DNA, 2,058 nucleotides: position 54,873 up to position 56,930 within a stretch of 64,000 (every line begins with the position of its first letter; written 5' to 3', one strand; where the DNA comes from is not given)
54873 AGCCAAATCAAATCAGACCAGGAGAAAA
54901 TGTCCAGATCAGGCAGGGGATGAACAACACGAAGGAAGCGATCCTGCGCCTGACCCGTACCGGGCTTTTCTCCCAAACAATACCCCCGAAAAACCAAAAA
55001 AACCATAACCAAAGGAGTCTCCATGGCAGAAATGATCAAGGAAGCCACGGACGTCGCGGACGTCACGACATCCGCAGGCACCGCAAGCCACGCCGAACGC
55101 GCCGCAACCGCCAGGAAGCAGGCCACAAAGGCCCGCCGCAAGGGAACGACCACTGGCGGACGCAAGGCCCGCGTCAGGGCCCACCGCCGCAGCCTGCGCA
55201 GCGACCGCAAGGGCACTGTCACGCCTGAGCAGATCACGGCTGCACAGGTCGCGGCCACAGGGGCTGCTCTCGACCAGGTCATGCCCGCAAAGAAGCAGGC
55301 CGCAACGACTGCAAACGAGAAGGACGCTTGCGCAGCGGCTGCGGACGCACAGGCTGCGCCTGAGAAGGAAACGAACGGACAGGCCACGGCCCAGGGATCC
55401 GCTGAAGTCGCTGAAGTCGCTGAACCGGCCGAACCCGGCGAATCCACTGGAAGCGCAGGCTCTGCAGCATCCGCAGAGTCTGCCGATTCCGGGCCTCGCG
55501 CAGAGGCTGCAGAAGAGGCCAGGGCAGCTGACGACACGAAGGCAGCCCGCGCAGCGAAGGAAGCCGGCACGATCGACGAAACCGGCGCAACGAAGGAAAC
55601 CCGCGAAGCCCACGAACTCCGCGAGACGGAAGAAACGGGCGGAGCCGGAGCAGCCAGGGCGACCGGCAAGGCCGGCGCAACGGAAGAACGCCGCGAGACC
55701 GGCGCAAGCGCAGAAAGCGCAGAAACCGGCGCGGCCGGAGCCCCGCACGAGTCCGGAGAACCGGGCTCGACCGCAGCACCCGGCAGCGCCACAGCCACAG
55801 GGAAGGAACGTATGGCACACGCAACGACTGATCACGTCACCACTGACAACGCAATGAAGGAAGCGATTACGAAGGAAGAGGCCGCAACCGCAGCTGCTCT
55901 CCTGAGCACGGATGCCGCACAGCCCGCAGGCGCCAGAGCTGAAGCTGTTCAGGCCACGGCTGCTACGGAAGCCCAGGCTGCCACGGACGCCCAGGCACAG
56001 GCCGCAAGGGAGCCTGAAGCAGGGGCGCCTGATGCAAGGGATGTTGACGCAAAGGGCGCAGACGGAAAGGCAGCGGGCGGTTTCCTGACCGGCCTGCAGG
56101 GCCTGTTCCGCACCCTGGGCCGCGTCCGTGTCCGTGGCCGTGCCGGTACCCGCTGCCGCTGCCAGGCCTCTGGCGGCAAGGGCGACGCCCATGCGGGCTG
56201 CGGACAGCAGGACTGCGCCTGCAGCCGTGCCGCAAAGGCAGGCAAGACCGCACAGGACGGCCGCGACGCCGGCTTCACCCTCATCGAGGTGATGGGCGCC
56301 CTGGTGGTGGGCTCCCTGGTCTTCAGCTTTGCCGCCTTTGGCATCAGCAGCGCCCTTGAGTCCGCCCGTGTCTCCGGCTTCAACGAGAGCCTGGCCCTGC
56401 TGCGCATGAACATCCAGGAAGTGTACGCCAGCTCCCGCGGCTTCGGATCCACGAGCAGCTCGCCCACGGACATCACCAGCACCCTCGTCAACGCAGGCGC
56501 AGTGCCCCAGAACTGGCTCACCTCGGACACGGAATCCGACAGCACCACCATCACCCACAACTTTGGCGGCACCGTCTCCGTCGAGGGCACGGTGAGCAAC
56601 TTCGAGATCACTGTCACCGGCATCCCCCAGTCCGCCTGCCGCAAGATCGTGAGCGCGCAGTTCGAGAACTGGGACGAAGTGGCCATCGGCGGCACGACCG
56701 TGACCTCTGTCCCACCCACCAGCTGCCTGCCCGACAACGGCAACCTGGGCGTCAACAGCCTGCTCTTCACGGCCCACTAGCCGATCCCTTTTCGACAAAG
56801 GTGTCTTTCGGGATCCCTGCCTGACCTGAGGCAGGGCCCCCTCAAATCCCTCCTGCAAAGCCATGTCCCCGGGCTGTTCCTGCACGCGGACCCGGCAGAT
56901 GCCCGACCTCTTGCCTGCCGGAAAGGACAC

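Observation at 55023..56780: Type IVb prepilin whose processing site lies about 417 codons from an SD-supported start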

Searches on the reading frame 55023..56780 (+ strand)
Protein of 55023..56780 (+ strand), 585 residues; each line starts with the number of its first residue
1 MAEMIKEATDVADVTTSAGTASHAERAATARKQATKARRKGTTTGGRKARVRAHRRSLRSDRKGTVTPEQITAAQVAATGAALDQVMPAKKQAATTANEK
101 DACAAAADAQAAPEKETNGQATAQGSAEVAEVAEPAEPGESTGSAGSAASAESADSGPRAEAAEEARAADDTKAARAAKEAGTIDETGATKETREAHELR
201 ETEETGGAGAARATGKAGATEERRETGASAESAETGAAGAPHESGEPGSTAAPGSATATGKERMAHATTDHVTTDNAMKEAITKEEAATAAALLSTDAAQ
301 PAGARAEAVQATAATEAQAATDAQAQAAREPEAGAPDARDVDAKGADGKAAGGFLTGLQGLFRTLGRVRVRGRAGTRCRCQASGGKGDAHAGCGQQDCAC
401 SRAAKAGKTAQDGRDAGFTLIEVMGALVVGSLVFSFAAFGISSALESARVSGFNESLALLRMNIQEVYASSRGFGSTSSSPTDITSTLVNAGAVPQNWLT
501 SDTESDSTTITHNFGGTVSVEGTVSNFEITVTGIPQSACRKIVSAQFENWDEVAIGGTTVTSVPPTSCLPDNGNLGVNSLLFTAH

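Call 5: search_protein_families(library=pfam, proteins=[window:55023-56780:+], max_evalue=0.01)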
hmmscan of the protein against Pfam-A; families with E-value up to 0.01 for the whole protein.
window:55023-56780:+ (585 aa): 2 families
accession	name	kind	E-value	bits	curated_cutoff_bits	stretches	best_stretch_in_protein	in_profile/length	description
PF08805.16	PilS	-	2e-11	44.5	22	1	462-563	9-112/138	PilS N terminal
PF07963.17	N_methyl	-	1.5e-05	24.8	21.2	1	414-437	3-26/27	Prokaryotic N-terminal methylation motif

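Call 6: search_protein_families(library=ncbifam, proteins=[window:55023-56780:+], max_evalue=0.01)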
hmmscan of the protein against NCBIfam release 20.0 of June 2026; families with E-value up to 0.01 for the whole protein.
window:55023-56780:+ (585 aa): 1 family
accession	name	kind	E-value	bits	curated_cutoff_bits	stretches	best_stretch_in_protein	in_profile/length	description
TIGR02532.1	IV_pilin_GFxxxE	domain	0.00042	20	16.3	1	416-438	2-24/24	prepilin-type N-terminal cleavage/methylation domain-containing protein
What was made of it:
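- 56271..56276 (+): Predicted prepilin-peptidase cleavage site G417|F418. PF07963/TIGR02532 match (calls 5, 6).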

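Call 7: find_homologous_proteins(query=window:55023-56780:+, max_evalue=0.001)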
Query window:55023-56780:+ (585 aa): 10 proteins with E <= 0.001 among 8000 candidates.
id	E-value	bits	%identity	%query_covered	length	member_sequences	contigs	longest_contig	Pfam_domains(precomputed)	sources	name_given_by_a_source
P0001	0.0e+0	1181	99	100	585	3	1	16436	PF07963.18,PF08805.17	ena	-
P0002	0.0e+0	1074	93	100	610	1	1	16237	PF07963.18,PF08805.17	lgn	-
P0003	1.2e-112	396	74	42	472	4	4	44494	PF07963.18,PF08805.17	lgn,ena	-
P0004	3.0e-64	236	64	32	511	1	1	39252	PF07963.18,PF08805.17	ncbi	-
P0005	5.4e-64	235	53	3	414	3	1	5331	PF07963.18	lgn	-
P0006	1.4e-63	234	63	31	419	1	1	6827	PF07963.18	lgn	-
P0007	1.9e-63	233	65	29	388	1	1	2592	PF07963.18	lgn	-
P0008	7.0e-63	231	65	29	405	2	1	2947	PF07963.18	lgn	-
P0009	7.0e-63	231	65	29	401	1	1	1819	PF07963.18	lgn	-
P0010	4.9e-60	222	59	33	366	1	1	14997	PF07963.18,PF08805.17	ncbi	-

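Call 9: find_encoding_contigs(protein=P0003, flank=6000, max_places=4)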
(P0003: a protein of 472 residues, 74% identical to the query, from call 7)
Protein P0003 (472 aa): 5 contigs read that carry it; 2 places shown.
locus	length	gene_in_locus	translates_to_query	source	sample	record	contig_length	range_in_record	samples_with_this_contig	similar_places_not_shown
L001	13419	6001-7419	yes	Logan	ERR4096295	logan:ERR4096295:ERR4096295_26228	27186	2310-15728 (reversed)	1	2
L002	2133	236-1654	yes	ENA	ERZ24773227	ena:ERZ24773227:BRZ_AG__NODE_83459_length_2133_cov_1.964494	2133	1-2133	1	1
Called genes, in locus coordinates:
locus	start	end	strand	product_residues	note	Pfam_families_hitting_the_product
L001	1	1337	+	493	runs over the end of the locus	PF06864:PAP_PilO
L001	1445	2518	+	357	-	-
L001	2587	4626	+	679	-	PF00437:T2SSE, PF13401:AAA_22 (weak)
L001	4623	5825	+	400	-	PF00482:T2SSF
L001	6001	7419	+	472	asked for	PF07963:N_methyl (weak), PF08805:PilS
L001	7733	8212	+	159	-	PF07419:PilM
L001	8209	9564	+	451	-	PF04917:Shufflon_N (weak)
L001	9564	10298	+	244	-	PF01464:SLT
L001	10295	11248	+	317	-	PF06750:A24_N_bact, PF01478:Peptidase_A24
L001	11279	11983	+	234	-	PF07484:Collar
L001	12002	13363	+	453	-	PF23127:DotM_C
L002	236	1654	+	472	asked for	PF07963:N_methyl (weak), PF08805:PilS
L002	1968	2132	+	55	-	?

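Call 10: find_encoding_contigs(protein=P0004, flank=6000, max_places=3)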
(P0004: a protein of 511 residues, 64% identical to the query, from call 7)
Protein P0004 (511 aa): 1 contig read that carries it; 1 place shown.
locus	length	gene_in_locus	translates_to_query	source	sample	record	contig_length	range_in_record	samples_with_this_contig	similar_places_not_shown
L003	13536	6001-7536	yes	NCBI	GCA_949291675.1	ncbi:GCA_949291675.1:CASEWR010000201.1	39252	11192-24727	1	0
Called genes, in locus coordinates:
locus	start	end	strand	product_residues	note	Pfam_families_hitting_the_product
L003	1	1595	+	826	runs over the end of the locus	-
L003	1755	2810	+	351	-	-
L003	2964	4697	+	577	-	PF00437:T2SSE, PF13401:AAA_22 (faint)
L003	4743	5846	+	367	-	PF00482:T2SSF (weak)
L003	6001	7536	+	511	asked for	PF07963:N_methyl (weak), PF08805:PilS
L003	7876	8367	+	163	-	-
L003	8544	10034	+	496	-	-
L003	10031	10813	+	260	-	PF01464:SLT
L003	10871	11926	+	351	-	PF06750:A24_N_bact, PF01478:Peptidase_A24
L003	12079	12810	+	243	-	PF07484:Collar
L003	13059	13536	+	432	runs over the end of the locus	PF23127:DotM_C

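Call 11: find_encoding_contigs(protein=P0010, flank=6000, max_places=3)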
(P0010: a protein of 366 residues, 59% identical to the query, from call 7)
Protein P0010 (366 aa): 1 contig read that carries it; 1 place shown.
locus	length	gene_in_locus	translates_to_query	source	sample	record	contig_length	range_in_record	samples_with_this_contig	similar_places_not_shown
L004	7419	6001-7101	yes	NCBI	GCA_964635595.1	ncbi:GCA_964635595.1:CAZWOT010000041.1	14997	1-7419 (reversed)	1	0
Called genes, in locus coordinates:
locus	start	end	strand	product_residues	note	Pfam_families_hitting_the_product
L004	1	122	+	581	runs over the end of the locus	PF00263:Secretin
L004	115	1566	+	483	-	-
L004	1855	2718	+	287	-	-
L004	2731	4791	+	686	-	PF00437:T2SSE, PF13401:AAA_22 (weak)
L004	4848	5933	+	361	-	PF00482:T2SSF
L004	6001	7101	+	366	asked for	PF07963:N_methyl (weak), PF08805:PilS (weak)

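Call 15: find_encoding_contigs(protein=P0002, flank=6000, max_places=2)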
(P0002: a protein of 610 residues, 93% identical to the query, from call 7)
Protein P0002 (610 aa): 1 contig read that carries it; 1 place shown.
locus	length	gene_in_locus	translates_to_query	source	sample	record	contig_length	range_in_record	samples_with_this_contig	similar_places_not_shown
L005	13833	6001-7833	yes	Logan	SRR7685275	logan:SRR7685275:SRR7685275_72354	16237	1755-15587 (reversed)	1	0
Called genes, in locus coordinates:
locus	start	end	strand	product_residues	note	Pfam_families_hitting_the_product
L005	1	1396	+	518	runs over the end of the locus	-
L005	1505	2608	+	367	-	-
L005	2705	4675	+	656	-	PF00437:T2SSE, PF13401:AAA_22 (weak)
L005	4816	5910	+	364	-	PF00482:T2SSF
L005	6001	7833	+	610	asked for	PF07963:N_methyl (weak), PF08805:PilS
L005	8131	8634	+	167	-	PF07419:PilM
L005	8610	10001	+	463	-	PF04917:Shufflon_N (weak)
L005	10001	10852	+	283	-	-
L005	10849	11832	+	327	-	PF06750:A24_N_bact, PF01478:Peptidase_A24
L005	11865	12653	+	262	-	PF07484:Collar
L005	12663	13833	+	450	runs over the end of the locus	PF23127:DotM_C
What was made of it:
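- On PilS family, major pilin of I-type conjugative thin pili (PF08805): The same order is found in L001, L003 and L005 (calls 9, 10, 15).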

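Call 16: find_encoding_contigs(protein=P0006, flank=4000, max_places=2)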
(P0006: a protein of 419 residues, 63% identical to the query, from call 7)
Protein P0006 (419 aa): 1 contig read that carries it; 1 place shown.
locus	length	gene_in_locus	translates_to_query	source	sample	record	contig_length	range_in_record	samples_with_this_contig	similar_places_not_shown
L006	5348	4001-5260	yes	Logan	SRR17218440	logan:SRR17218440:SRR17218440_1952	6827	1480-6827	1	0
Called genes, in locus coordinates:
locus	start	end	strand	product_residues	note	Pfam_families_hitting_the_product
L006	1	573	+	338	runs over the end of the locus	-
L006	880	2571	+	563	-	PF00437:T2SSE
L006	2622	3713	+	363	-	PF00482:T2SSF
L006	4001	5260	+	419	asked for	PF07963:N_methyl (weak)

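Call 17: find_encoding_contigs(protein=P0005, flank=4000, max_places=2)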
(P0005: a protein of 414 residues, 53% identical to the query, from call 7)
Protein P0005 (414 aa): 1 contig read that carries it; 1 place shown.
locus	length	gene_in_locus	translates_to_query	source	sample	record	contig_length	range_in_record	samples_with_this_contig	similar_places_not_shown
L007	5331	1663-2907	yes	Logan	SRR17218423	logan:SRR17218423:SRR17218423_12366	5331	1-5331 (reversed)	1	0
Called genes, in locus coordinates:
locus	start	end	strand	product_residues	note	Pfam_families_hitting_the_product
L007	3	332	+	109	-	?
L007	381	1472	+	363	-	PF00482:T2SSF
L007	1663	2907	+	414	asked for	PF07963:N_methyl (weak)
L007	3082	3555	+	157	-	-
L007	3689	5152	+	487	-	PF04917:Shufflon_N (weak)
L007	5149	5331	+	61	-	?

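Call 37: search_protein_families(library=pfam, proteins=[L001:6001-6912:+, L006:4001-4765:+], max_evalue=1)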
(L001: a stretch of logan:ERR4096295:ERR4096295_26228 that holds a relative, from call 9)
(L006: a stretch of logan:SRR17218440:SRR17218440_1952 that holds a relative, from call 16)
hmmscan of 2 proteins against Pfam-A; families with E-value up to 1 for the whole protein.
L001:6001-6912:+ (304 aa): 0 families

L006:4001-4765:+ (255 aa): 1 family
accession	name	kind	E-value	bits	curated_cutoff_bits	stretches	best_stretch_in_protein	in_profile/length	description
PF18002.7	T6_Ig_like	-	0.092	13.1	25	1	124-161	50-88/145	T6 antigen Ig like domain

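Call 48: predict_structure(alignment_id=A1)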
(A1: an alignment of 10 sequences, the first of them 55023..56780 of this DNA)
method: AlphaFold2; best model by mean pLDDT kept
length: 585 residues; sequences in the alignment: 10
mean_pLDDT: 37.8   pTM: 0.22
mean pLDDT of the five models: 37.8, 37.0, 36.5, 34.8, 32.1
residues with pLDDT >= 90: 0; 70-90: 0; 50-70: 67; < 50: 518
segments of 3 or more residues with pLDDT < 50: 1-40, 45-48, 57-65, 80-84, 86-112, 114-134, 139-240, 242-246, 248-252, 254-427, 429-495, 500-508, 523-527, 543-545, 547-565, 574-576, 578-580, 582-585
pLDDT, mean of each block of 10 residues (from residue 1): 42 43 44 45 50 51 49 52 42 33 33 34 34 38 31 36 34 32 31 34 35 33 31 33 38 32 29 29 32 30 29 28 28 30 31 36 35 32 35 32 33 33 43 45 38 41 36 33 43 46 46 50 50 51 45 36 47 48 45
secondary structure, 60 per line:
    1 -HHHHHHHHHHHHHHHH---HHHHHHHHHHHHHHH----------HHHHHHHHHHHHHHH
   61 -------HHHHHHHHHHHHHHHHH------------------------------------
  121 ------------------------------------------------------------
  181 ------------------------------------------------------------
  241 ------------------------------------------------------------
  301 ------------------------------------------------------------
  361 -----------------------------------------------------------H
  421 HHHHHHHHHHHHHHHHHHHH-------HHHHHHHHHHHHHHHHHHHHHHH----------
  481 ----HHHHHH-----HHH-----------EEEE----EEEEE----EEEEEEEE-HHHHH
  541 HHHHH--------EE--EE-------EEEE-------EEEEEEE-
elements in order: H2-17 H21-35 H46-60 H68-84 H420-440 H448-470 H485-490 E510-513 E518-522 E527-534 H536-545 E567-570 E578-584
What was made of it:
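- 55023..56273 (+): Leader (pro-region) coding sequence, 417 codons. Hydrophilic, low-complexity and T-poor. AF2 pLDDT about 30 (call 48).
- On Regulated-intramembrane-proteolysis substrates (anti-sigma-like): The AF2 model shows no confident fold (call 48).
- It does not prove disorder (call 48).
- Tried and rejected: This was too poor for a fold search, so none was run (call 48).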

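Call 53: list_cluster_members(proteins=[P0001, P0003, P0004, P0010])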
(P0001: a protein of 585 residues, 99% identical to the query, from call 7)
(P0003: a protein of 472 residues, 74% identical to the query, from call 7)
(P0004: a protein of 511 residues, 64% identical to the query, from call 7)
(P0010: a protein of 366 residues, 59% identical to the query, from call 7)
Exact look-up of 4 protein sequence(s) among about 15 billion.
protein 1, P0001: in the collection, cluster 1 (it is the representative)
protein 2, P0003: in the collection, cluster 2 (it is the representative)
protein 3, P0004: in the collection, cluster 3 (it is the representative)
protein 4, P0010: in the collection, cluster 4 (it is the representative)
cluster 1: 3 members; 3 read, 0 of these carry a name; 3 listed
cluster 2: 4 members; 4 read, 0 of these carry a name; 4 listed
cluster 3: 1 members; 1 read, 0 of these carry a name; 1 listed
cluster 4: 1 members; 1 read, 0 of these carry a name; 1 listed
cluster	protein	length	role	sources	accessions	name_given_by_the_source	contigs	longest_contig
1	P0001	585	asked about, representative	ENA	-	-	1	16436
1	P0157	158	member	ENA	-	-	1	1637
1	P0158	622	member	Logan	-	-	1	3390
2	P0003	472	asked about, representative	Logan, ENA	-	-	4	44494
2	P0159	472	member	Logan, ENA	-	-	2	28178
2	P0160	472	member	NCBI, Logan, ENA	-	-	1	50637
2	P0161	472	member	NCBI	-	-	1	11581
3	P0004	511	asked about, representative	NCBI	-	-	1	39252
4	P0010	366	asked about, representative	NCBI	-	-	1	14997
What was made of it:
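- Independent assemblies from different samples reproduce the ORF: P0001, P0158 and L005 (calls 7, 15, 53).
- Tried and rejected: Cluster look-up gave no source names for any member (call 53).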

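Call 57: search_dna_similar(query=window:55023-56777:+, collection=plasmids, mode=protein, max_rows=12, max_evalue=0.001)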
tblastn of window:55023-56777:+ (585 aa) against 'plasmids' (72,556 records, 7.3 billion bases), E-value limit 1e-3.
No match.
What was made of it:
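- Closest known: PilS major pilin of IncI1/IncI2 thin pili. Different: tblastn finds no match in 72,556 plasmid records (call 57).
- Tried and rejected: Annotated plasmids gave no match (call 57).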
